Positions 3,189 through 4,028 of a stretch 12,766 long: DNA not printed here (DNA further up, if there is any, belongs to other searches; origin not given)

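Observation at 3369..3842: Intein 2 lacks the canonical C-terminal His-Asn: block G reads ............ followed by Thr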

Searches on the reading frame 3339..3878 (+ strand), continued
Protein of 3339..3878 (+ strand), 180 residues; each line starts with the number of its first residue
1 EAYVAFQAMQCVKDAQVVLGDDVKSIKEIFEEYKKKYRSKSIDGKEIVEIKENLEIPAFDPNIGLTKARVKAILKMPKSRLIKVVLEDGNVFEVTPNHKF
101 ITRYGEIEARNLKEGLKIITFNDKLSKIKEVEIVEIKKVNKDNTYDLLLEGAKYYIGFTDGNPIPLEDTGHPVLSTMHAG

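Call 57: search_solved_structures(query=A2, max_evalue=0.01, show_alignments=5)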
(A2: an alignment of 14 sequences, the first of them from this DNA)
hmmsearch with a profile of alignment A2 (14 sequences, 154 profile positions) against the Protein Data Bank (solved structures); distinct sequences matched with E-value up to 0.01: 38.
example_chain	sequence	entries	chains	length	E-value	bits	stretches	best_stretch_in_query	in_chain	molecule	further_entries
4o1s_A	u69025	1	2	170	2.2e-16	63.6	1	5-146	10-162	V-type ATP synthase alpha chain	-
7qst_A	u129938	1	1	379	1.6e-11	47.8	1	4-108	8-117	V-type ATP synthase subunit A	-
4e2u_A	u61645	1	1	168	2.7e-11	47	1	4-146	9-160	Pho radA intein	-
2jmz_A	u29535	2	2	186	3.5e-11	46.7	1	7-148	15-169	Hypothetical protein MJ0781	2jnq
7qsu_A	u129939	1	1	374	3.5e-11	46.7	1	6-108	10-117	V-ATPase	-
7qss_A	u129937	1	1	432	5.6e-11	46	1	6-108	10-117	V-type ATP synthase alpha chain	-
2lqm_A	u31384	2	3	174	1.6e-10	44.5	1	4-146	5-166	Pho radA intein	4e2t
2keq_A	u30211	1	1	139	1.3e-08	38.3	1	37-142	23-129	DNA polymerase III alpha subunit, Nucleic acid binding OB-fold tRNA/helicase-type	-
4kl5_A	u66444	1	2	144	1.4e-08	38.2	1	37-143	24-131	DNA polymerase III, alpha subunit, Nucleic acid binding, OB-fold, tRNA/helicase-type chime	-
7qil_A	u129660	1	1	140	6.4e-08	36.1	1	36-142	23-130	DnaE intein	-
6rpq_A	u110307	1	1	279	1e-07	35.4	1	4-144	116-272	Ubiquitin-like protein SMT3,1108aa long hypothetical cell division control protein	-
5o9i_A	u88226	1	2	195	4.3e-07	33.4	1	11-148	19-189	Transcription initiation factor IIB,Transcription initiation factor IIB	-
5o9j_A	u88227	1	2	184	7.5e-07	32.6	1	12-148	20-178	Transcription initiation factor IIB,Transcription initiation factor IIB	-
2cw7_A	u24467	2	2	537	8.4e-07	32.4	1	14-113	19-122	Endonuclease PI-PkoII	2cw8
6qaz_A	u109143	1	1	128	8.4e-07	32.4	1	61-144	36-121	cyanophage-like gp41-1 intein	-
7oec_A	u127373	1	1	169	1.2e-06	31.9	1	14-143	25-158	DNA polymerase II large subunit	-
5bkh_A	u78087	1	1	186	1.9e-06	31.3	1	14-143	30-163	DNA polymerase II large subunit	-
2lcj_A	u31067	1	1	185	1.3e-05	28.5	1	41-125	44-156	Pab polC intein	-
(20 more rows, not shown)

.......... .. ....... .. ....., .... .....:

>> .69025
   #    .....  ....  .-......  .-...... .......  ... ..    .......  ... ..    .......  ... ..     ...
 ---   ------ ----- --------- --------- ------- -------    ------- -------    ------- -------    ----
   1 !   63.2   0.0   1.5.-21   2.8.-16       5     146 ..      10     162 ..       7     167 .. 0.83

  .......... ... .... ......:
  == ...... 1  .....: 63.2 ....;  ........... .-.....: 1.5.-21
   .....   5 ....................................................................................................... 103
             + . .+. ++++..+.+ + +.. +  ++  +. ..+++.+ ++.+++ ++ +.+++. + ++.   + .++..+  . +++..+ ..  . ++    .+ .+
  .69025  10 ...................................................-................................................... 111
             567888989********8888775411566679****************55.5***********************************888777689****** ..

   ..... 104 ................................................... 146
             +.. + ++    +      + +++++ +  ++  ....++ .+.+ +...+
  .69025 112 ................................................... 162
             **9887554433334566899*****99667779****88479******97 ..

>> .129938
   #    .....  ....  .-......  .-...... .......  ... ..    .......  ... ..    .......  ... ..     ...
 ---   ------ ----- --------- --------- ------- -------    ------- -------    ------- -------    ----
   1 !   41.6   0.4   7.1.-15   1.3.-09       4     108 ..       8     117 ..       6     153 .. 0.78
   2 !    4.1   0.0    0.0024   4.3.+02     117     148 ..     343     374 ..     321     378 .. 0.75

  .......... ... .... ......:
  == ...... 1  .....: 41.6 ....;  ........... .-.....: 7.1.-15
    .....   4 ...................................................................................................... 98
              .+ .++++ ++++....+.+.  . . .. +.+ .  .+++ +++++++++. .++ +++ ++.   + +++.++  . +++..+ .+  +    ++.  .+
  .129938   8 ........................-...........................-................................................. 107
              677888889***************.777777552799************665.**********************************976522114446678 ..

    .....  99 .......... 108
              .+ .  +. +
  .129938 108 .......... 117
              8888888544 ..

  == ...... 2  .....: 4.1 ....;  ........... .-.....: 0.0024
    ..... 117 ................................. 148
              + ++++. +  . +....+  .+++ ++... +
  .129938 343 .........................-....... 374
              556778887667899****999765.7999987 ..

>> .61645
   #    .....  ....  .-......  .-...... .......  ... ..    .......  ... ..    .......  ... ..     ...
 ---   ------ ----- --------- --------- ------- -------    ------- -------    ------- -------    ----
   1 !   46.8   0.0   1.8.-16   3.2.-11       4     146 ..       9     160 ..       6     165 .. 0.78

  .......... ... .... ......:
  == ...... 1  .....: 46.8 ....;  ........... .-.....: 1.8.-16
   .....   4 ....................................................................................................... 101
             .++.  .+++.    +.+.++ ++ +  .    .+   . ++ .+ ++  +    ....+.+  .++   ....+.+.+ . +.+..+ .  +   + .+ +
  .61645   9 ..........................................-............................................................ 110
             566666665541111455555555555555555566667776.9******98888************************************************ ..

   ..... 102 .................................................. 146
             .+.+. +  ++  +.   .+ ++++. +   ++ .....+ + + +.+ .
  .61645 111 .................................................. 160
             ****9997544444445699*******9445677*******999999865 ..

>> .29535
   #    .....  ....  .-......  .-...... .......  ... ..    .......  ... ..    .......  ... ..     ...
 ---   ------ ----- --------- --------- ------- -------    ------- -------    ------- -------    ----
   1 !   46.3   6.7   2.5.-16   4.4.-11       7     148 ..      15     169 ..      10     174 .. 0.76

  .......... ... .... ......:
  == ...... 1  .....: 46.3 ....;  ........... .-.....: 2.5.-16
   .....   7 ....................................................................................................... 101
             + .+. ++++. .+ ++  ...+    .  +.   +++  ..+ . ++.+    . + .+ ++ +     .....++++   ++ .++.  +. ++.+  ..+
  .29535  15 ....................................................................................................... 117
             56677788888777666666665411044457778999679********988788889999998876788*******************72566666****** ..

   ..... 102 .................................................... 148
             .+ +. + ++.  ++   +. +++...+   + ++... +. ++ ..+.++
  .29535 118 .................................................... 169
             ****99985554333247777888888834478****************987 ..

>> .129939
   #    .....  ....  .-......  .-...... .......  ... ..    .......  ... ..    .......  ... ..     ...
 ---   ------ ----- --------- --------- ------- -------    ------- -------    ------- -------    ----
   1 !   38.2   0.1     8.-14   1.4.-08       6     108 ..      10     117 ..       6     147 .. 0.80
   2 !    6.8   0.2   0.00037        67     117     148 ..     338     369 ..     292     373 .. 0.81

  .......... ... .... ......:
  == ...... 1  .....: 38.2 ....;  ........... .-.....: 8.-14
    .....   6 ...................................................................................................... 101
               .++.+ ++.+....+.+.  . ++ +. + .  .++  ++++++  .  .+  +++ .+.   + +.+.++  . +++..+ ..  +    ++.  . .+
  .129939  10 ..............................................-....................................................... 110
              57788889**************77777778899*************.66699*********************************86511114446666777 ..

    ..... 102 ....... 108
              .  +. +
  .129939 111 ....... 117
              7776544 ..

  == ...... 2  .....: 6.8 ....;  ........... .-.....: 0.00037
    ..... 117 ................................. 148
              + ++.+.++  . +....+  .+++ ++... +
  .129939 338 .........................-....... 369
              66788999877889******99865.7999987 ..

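Call 59: search_protein_families(library=pfam, proteins=[L001:6001-7446:+, P0133, P0137, P0138, L002:1716-2429:+], max_evalue=0.01)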
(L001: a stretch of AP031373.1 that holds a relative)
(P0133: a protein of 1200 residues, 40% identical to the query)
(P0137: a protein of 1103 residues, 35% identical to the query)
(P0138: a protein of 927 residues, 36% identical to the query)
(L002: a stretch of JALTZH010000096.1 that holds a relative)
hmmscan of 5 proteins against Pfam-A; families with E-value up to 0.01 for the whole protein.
L001:6001-7446:+ (482 aa): 2 families
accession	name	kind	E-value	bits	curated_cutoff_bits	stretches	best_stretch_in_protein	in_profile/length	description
PF14890.11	Intein_splicing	-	0.00014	22.1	35.8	1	8-464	2-142/155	Intein splicing domain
PF14528.11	LAGLIDADG_3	-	0.004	17.8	22.5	0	251-268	6-23/82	LAGLIDADG-like domain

P0133 (1200 aa): 4 families
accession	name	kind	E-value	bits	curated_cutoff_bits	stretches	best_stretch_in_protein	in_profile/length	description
PF00437.27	T2SSE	-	3.6e-30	105.3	24.9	2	154-384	3-234/370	Type II/IV secretion system protein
PF14890.11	Intein_splicing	-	2e-08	34.6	35.8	1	393-1034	4-147/155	Intein splicing domain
PF13555.12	AAA_29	-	0.0022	18.1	27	1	261-313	4-51/61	P-loop containing region of AAA domain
PF02829.19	3H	-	0.008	16.8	25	0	178-214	26-62/97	3H domain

P0137 (1103 aa): 5 families
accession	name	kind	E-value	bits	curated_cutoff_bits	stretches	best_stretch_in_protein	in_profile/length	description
PF00437.27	T2SSE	-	3.5e-26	92.2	24.9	1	810-970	109-257/370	Type II/IV secretion system protein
PF14528.11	LAGLIDADG_3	-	4.8e-17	62.4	22.5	1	601-666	3-79/82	LAGLIDADG-like domain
PF14890.11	Intein_splicing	-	7.6e-13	49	35.8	1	310-801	13-149/155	Intein splicing domain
PF05204.19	Hom_end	-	0.00037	21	21.1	0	590-647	3-64/110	Homing endonuclease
PF23989.1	PilB3_C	-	0.0072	16.9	27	0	1031-1099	3-70/83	PilB3-like, C-terminal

P0138 (927 aa): 2 families
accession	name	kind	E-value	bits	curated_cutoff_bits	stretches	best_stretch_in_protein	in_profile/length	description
PF00437.27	T2SSE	-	4.4e-24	85.2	24.9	1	223-384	68-234/370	Type II/IV secretion system protein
PF13555.12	AAA_29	-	4.4e-05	23.6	27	1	266-318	4-51/61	P-loop containing region of AAA domain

L002:1716-2429:+ (238 aa): 1 family
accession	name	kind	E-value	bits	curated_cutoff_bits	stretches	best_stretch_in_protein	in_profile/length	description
PF14890.11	Intein_splicing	-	3.6e-08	33.8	35.8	1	35-230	13-149/155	Intein splicing domain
